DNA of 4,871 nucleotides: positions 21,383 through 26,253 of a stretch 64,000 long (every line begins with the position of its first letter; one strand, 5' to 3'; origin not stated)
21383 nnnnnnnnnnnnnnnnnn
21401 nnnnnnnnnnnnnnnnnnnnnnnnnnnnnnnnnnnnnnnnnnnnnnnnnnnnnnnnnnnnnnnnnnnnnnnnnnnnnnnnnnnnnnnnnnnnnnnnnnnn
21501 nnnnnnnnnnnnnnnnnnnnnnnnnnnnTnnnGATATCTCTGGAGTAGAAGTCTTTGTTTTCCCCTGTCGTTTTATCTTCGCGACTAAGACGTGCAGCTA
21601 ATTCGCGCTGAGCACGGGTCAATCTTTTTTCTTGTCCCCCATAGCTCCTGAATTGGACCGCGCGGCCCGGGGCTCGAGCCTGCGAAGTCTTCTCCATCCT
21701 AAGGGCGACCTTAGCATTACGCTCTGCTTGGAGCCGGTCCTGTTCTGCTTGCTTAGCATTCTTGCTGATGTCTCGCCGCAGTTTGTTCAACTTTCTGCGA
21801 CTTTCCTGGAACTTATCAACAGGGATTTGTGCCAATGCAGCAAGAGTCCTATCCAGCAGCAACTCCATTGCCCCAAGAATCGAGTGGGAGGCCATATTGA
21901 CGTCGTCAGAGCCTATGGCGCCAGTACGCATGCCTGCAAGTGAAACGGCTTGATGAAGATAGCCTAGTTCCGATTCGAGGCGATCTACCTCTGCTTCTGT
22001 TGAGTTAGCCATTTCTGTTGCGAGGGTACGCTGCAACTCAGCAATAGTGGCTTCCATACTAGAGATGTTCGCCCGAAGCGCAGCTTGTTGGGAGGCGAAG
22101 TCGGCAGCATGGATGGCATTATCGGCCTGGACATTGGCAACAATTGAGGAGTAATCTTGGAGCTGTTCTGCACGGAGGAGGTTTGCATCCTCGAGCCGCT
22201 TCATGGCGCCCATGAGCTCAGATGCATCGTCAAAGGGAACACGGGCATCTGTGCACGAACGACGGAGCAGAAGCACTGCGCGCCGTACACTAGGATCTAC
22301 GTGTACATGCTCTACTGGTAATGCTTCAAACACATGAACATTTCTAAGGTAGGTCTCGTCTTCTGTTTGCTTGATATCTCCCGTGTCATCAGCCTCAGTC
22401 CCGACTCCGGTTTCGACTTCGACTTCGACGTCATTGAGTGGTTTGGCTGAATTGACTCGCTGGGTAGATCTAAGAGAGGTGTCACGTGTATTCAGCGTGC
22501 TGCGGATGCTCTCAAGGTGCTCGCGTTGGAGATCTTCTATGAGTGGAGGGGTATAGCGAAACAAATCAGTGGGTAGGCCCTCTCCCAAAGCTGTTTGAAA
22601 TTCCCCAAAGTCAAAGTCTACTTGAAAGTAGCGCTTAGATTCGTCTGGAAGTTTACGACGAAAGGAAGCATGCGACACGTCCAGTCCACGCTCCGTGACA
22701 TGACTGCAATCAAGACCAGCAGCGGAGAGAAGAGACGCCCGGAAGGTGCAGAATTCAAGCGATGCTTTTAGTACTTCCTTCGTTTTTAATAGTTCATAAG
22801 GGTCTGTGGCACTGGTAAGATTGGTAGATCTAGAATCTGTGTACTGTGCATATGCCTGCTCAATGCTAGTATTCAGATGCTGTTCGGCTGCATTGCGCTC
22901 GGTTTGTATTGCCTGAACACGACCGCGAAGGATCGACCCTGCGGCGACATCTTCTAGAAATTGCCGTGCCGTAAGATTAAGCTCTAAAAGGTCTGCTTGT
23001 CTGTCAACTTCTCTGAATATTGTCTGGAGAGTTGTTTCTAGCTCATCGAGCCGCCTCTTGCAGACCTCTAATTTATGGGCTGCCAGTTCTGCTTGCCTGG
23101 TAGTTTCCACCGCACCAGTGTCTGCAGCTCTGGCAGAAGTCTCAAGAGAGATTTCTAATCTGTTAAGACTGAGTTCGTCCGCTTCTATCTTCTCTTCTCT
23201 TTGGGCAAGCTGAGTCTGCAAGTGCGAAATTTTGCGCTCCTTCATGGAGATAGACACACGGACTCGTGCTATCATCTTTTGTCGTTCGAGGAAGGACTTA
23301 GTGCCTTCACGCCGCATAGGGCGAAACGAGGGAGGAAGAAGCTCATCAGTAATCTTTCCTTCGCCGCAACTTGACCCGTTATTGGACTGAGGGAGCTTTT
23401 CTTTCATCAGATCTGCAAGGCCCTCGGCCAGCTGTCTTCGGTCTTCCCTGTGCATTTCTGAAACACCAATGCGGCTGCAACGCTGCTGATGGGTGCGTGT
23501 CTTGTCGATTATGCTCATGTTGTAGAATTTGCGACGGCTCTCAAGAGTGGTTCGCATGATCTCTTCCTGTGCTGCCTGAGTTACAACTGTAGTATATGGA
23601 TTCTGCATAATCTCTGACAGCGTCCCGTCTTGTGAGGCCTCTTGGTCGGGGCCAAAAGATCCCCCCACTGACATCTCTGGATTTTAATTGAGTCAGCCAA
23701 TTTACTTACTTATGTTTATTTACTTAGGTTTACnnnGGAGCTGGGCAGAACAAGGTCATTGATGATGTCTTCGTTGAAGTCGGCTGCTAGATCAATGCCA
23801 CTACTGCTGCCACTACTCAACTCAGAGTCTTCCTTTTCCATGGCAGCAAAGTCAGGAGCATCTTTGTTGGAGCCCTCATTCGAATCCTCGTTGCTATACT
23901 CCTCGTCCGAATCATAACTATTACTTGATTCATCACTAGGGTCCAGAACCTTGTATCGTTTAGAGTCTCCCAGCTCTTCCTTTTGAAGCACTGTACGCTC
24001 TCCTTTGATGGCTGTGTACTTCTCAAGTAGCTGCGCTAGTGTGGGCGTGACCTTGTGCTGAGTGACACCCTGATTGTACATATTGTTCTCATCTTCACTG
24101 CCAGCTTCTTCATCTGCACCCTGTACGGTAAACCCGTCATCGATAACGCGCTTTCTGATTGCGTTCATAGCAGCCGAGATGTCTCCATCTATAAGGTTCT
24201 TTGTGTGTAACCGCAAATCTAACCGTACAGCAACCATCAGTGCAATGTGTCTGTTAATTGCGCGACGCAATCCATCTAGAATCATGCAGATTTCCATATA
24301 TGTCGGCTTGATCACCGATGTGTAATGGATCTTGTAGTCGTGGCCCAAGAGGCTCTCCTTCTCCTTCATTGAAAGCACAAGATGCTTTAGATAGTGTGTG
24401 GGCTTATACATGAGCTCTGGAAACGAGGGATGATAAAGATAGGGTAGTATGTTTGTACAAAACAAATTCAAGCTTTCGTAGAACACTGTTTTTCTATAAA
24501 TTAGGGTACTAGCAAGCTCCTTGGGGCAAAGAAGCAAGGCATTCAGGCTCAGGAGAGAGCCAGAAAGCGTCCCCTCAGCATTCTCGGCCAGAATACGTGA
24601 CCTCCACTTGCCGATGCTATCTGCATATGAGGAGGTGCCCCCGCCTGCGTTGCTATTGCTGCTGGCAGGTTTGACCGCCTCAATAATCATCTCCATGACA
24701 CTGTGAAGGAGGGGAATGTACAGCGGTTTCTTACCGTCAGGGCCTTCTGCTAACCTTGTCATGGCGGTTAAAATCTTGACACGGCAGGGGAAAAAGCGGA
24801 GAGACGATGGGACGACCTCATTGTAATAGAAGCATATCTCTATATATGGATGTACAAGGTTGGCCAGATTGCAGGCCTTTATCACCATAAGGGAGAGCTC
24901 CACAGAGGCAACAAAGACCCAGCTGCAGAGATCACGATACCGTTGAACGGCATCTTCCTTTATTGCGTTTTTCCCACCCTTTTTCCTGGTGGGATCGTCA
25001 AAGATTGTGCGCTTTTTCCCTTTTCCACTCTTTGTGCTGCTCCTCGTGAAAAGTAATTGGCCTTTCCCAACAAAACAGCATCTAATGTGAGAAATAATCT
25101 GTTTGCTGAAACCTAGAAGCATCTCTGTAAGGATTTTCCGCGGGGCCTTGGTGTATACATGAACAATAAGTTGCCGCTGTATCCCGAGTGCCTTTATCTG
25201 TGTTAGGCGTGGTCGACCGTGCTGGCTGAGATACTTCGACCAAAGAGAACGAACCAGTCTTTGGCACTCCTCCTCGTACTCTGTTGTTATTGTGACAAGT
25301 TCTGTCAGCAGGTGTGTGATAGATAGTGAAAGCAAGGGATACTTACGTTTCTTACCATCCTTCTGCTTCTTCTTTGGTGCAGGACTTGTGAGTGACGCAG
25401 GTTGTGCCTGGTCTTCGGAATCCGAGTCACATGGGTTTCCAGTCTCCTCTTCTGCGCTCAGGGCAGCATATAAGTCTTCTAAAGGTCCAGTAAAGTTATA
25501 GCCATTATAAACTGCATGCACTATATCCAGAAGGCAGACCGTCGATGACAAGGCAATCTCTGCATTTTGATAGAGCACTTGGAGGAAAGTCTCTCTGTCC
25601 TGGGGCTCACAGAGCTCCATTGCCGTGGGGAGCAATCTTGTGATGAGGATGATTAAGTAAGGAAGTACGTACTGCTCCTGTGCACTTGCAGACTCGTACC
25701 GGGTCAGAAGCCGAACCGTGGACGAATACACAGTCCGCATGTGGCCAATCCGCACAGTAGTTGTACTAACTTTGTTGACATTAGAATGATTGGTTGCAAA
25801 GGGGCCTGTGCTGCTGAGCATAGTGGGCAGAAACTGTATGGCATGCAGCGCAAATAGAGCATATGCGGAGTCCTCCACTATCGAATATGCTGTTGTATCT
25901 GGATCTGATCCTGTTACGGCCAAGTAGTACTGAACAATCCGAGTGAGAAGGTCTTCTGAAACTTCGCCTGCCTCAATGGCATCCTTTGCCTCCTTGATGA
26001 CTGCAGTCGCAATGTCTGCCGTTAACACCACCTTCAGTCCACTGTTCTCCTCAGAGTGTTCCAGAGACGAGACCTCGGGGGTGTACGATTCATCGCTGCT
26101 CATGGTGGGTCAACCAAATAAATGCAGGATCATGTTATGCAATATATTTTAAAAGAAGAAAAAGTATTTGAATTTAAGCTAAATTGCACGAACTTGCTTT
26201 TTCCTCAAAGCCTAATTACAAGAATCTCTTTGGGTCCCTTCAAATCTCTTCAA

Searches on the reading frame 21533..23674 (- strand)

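Call 65: search_protein_families(library=pfam, proteins=[window:21533-23674:-], max_evalue=0.001)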
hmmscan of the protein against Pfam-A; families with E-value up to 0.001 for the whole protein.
window:21533-23674:- (714 aa): 1 family
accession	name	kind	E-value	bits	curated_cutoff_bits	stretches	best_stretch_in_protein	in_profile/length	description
PF13863.11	DUF4200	-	0.00048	20.9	29.7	1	128-244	1-117/119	Domain of unknown function (DUF4200)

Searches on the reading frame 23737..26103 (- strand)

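Call 65: search_protein_families(library=pfam, proteins=[window:23737-26103:-], max_evalue=0.001)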
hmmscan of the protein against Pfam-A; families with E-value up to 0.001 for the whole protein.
window:23737-26103:- (789 aa): 1 family
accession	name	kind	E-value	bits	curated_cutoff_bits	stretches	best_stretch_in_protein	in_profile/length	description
PF03715.18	Noc2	-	4.4e-15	56.1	29.9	1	378-582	63-240/298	Noc2p family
